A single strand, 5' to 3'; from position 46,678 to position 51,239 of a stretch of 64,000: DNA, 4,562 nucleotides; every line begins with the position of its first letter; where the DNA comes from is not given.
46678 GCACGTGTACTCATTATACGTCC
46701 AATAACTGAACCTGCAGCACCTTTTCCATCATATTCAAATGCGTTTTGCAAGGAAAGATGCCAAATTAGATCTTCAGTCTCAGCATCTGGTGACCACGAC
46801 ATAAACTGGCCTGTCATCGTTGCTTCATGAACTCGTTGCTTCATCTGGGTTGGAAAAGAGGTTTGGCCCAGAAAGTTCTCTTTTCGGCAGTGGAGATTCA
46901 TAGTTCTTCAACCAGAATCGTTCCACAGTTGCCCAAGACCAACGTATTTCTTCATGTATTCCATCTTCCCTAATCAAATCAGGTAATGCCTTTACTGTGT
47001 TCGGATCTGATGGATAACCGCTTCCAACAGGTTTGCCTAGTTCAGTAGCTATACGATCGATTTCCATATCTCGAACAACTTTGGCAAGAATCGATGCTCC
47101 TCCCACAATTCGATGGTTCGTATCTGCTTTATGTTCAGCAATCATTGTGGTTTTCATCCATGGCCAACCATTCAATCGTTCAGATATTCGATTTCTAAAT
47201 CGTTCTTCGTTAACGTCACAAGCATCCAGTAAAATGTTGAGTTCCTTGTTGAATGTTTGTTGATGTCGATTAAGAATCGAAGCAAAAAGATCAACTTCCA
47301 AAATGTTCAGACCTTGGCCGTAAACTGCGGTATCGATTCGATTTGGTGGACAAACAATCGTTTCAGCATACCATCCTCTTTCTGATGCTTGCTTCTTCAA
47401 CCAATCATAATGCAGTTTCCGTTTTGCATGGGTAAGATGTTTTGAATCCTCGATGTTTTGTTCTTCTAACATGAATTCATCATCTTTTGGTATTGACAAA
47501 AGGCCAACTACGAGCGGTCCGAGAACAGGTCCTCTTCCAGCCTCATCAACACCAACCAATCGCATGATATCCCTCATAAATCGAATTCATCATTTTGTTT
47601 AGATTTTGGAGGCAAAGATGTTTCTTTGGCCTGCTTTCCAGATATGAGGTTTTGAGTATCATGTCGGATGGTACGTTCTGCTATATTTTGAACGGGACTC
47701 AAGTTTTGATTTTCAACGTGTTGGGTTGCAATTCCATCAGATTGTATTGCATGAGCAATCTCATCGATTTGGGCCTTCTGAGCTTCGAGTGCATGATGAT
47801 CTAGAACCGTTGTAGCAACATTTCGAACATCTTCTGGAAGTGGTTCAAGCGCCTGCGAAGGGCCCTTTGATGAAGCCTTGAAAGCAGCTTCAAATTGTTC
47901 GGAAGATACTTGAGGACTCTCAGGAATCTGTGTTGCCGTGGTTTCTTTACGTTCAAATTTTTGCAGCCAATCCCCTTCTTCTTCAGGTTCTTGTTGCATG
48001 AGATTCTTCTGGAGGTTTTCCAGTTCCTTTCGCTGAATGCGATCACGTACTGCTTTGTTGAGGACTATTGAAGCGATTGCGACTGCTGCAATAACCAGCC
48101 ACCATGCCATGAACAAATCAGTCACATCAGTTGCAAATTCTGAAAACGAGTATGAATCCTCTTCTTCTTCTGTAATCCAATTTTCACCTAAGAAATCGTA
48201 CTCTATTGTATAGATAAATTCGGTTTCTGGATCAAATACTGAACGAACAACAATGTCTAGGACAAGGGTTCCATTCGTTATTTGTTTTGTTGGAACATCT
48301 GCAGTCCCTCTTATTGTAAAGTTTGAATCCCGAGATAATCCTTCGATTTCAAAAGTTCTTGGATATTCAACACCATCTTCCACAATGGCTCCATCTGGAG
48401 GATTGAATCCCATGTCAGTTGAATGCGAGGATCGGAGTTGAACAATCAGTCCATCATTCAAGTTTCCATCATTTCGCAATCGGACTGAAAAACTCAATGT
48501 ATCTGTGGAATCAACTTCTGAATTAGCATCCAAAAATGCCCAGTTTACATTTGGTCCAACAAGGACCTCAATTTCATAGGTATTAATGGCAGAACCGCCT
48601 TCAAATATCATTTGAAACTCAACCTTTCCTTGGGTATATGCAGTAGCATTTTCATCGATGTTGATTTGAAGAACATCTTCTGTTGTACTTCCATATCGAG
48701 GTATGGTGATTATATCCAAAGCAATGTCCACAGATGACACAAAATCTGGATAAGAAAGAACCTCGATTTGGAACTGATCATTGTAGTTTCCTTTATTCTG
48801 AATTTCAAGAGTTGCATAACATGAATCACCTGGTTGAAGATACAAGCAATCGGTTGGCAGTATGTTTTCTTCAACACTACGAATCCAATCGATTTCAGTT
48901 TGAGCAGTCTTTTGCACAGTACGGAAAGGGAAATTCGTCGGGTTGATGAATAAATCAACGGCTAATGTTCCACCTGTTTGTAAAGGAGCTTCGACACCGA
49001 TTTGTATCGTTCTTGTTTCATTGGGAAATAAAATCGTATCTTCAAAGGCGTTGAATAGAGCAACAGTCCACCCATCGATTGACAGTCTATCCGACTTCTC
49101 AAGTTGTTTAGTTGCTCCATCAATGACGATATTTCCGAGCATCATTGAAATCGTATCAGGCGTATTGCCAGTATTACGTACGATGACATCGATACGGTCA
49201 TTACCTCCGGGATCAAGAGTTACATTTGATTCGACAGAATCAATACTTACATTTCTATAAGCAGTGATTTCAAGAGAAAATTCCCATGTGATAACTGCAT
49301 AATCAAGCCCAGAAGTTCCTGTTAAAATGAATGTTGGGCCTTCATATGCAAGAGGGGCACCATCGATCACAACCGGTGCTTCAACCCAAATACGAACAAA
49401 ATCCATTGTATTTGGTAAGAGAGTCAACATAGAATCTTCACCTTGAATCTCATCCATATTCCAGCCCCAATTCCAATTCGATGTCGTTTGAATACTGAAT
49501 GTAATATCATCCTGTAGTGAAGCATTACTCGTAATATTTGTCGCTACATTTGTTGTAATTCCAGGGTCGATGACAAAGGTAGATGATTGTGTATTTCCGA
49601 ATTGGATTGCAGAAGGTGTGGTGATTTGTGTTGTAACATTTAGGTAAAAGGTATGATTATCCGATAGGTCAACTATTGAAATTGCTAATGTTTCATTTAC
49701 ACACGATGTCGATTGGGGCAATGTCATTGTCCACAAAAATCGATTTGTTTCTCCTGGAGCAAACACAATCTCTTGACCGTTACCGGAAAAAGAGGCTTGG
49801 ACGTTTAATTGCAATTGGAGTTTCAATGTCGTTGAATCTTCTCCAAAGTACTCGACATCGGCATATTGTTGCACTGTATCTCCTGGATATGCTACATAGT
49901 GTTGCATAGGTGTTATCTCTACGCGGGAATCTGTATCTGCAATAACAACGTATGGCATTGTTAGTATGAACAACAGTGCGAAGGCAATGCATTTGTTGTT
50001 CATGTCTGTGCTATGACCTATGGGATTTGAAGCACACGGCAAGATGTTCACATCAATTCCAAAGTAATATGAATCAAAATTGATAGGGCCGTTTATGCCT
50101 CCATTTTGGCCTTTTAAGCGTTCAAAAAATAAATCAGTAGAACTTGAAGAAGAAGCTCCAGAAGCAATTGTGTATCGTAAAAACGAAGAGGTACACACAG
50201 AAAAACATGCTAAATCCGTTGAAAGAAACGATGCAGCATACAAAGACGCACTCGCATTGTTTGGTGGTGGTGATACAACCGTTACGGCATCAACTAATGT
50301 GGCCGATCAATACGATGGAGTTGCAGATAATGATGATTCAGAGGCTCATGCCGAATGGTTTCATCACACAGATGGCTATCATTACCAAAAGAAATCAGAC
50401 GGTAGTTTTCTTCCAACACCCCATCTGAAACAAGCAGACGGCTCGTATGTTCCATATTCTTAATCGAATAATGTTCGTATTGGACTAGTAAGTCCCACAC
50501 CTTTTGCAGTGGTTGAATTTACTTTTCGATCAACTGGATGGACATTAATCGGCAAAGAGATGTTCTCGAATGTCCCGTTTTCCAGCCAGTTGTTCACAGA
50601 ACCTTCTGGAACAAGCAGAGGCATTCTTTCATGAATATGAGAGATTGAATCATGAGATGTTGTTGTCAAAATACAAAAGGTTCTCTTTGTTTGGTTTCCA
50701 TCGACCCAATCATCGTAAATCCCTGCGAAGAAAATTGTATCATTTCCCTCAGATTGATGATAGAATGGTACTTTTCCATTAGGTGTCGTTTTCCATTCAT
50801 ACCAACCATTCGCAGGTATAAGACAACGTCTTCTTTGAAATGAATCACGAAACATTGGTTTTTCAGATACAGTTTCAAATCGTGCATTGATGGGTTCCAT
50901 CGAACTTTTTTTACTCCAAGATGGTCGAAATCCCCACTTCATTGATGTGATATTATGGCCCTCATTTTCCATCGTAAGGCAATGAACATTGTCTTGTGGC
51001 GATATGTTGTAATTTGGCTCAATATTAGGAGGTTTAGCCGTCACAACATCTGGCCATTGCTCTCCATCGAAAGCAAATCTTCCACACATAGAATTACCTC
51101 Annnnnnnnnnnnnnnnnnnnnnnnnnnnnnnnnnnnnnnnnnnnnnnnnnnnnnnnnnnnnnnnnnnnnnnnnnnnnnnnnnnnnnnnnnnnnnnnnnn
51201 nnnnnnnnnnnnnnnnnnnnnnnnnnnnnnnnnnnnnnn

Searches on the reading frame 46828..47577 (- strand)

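Call 7: search_protein_families(library=pfam, proteins=[window:46828-47577:-], max_evalue=0.01)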
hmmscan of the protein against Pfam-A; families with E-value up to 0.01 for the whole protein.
window:46828-47577:- (250 aa): 1 family
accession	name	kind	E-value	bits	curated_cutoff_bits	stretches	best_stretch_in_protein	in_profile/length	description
PF01351.25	RNase_HII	-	1.1e-31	110.7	25.8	1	8-218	1-199/199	Ribonuclease HII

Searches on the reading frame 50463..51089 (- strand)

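Call 7: search_protein_families(library=pfam, proteins=[window:50463-51089:-], max_evalue=0.01)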
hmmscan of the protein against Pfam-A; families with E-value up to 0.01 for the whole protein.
window:50463-51089:- (209 aa): 1 family
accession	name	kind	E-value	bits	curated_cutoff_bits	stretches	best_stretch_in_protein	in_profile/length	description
PF02586.19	SRAP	-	1.6e-54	185.1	27.1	1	1-191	1-212/214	SOS response associated peptidase (SRAP)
